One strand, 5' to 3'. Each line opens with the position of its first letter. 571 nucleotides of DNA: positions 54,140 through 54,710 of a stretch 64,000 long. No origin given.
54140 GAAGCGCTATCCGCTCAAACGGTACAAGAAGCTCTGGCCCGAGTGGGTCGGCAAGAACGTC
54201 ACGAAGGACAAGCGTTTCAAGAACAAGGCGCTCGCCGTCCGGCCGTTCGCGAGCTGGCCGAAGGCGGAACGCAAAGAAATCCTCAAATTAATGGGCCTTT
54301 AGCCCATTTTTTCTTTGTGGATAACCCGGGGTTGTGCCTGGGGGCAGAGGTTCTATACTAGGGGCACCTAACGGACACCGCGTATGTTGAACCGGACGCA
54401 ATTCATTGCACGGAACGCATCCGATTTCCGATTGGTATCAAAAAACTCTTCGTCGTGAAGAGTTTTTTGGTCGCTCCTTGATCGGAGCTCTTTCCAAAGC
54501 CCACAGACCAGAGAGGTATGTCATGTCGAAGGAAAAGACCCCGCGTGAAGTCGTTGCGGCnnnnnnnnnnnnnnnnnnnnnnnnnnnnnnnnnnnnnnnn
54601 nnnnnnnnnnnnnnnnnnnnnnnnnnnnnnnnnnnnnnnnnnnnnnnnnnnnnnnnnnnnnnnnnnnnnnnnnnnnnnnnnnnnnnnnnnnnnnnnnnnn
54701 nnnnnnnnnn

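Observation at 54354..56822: Foreign-composition 755-aa protein: unknown N-terminal domain, calcineurin-like phosphoesterase and polybasic tail, preceded by a perfect palindromic attenuator-like hairpin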

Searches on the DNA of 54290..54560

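Call 83: search_rna_families(source=window, start=54290, end=54560, threshold=evalue, max_evalue=1)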
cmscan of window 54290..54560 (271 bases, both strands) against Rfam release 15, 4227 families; matches with E-value up to 1: 3.
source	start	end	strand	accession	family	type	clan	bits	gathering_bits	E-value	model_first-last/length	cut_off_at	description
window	54290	54314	-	RF02420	Bp1_162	Gene; sRNA;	-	22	50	0.12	1-25/100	3'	Burkholderia sRNA Bp1_Cand612_SIPHT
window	54437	54473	+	RF00900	mir-255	Gene; miRNA;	-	18.5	50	0.79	1-59/59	no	mir-255 microRNA precursor family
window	54290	54324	+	RF03533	SQ1002_RNA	Gene; sRNA;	-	15.1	128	0.42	201-237/237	5'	Clostridioides difficile sRNA SQ1002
